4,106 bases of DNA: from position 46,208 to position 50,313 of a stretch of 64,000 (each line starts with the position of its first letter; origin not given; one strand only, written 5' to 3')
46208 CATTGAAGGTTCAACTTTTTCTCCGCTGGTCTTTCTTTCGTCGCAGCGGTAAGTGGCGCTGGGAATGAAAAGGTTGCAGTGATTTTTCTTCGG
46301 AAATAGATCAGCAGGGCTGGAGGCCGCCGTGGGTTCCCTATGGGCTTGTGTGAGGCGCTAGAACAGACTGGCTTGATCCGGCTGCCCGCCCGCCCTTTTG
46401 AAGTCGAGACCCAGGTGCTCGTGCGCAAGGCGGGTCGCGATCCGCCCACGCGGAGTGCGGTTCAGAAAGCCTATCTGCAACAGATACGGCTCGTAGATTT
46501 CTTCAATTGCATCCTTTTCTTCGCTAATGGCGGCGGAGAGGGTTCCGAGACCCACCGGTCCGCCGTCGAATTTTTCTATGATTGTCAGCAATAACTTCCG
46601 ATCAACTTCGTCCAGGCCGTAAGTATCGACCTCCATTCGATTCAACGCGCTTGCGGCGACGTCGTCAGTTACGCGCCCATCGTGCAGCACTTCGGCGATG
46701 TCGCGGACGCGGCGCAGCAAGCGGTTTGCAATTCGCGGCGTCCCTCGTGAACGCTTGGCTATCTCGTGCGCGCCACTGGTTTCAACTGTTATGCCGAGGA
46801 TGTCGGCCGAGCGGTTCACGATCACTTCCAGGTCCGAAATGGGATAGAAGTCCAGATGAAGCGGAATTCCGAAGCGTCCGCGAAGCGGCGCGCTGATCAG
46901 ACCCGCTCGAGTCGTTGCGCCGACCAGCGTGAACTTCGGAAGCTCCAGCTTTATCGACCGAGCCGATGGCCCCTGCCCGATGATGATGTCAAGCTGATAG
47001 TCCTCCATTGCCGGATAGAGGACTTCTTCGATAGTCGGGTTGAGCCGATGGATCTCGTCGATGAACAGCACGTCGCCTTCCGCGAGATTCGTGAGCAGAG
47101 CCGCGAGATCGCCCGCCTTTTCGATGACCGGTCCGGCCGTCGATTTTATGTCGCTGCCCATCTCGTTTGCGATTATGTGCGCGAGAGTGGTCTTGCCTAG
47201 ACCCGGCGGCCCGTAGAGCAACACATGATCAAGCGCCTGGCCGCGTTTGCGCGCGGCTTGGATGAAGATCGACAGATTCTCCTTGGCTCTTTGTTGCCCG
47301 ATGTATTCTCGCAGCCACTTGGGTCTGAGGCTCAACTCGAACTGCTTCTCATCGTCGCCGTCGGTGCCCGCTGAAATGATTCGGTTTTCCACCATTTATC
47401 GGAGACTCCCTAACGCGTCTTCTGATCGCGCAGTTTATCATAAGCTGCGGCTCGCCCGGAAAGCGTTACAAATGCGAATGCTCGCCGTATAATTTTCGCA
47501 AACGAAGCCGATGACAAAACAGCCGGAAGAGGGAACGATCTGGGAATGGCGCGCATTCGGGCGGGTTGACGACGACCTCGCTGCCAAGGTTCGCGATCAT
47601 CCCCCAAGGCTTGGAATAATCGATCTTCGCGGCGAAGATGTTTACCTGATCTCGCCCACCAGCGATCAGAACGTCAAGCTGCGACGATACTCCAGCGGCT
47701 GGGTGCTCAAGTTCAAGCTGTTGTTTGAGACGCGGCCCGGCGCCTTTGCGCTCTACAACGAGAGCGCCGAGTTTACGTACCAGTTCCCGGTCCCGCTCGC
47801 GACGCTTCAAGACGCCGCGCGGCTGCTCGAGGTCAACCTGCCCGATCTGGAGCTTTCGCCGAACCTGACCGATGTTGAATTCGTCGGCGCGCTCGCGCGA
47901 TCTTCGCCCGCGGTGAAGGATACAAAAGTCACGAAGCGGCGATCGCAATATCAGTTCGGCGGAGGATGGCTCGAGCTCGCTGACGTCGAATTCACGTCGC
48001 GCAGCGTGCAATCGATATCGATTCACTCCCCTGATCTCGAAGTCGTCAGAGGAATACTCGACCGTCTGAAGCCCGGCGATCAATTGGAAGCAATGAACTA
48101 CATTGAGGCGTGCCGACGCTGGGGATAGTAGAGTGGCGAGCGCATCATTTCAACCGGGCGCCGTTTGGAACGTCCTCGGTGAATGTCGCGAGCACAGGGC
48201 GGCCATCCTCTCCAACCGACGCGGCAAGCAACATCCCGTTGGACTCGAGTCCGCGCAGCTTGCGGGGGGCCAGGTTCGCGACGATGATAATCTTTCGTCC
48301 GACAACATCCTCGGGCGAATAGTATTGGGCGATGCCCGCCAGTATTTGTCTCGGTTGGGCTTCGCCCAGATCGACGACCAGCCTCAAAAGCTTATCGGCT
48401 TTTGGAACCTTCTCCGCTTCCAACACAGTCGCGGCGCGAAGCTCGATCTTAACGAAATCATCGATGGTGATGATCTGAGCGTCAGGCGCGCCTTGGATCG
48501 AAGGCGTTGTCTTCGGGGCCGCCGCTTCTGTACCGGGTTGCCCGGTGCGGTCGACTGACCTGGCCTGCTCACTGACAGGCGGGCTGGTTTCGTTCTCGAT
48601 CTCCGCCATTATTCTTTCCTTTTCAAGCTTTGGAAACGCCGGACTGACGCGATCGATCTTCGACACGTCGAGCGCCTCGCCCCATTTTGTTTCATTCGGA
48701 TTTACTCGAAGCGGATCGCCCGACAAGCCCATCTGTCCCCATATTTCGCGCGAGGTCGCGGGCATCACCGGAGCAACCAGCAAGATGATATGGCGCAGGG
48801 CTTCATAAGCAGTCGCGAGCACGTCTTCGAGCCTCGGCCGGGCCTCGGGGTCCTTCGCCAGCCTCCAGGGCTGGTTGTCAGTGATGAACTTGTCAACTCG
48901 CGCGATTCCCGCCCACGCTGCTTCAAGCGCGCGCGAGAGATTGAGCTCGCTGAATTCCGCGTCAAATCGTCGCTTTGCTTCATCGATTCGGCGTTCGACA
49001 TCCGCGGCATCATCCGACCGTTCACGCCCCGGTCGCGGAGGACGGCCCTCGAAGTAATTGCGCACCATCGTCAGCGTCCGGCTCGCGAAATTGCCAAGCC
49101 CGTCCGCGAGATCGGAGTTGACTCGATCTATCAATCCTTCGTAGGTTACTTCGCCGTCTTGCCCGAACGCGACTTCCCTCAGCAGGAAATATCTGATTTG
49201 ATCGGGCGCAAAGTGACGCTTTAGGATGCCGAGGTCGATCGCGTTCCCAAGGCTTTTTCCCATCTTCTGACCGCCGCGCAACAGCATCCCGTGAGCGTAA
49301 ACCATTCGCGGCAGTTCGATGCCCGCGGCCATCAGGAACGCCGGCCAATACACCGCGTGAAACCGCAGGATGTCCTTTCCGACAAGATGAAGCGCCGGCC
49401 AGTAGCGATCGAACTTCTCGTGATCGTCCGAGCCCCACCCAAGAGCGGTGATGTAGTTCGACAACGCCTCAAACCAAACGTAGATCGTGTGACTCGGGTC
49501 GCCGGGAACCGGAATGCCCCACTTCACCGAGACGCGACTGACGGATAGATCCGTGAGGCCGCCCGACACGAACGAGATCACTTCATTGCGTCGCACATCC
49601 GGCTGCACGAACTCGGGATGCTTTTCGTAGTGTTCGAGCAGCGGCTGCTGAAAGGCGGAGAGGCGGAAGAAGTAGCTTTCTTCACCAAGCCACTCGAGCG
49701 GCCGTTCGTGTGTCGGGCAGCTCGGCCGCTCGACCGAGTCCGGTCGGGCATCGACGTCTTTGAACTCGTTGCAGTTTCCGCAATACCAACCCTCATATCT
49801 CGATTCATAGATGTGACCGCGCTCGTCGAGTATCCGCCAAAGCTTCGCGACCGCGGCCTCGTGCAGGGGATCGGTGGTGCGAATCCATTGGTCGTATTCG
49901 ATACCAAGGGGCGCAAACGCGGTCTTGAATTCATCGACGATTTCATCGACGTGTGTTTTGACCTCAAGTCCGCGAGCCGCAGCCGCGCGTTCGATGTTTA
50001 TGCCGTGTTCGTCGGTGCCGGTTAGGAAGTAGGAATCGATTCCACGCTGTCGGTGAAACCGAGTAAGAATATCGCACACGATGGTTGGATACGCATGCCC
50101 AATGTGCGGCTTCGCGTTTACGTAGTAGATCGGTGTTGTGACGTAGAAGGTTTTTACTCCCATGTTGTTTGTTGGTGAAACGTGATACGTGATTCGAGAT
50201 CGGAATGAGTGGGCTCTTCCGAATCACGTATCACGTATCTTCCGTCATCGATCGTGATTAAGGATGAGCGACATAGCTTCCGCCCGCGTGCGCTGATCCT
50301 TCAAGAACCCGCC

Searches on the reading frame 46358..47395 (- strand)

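Call 41: search_protein_families(library=pfam, proteins=[window:46358-47395:-], max_evalue=0.00001)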
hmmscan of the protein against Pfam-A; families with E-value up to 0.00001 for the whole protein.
window:46358-47395:- (345 aa): 7 families
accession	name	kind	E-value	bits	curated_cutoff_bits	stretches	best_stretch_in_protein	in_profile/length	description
PF05496.18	RuvB_N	-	7.8e-82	273.2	27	1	23-181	1-159/159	Holliday junction DNA helicase RuvB P-loop domain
PF17864.7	AAA_lid_4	-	1e-29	102.5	27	1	184-257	1-74/74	RuvB AAA lid domain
PF05491.19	RuvB_C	-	6.4e-24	84.1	24.7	1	259-328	2-71/72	RuvB C-terminal winged helix domain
PF00004.35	AAA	-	3.4e-21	76.5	21.2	1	58-180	1-128/131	ATPase family associated with various cellular activities (AAA)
PF07728.20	AAA_5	-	8.4e-10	39.2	22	1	57-175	1-139/139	AAA domain (dynein-related subfamily)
PF06068.19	TIP49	-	4.1e-07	29.9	23.8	0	31-84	26-79/347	TIP49 P-loop domain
PF01078.27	Mg_chelatase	-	4.4e-06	26.7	20.3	0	29-76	3-43/207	Magnesium chelatase, subunit ChlI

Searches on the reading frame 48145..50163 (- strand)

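Call 41: search_protein_families(library=pfam, proteins=[window:48145-50163:-], max_evalue=0.00001)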
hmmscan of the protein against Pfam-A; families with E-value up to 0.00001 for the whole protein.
window:48145-50163:- (672 aa): 5 families
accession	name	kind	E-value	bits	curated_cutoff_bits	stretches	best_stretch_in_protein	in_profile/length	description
PF09334.17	tRNA-synt_1g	-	2.2e-100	336.6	20.1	2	140-364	160-391/391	tRNA synthetases class I (M)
PF01588.26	tRNA_bind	-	4.4e-29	100.9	27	1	575-669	1-95/96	Putative tRNA binding domain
PF00133.28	tRNA-synt_1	-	3.3e-27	95.8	22.7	2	4-220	23-244/414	tRNA synthetases class I (I, L, M and V)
PF01406.26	tRNA-synt_1e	-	2.6e-10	40.6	27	0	15-122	19-125/301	tRNA synthetases class I (C) catalytic domain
PF08264.19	Anticodon_1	-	1.5e-06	28.6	25.1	1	391-478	6-93/148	Anticodon-binding domain of tRNA ligase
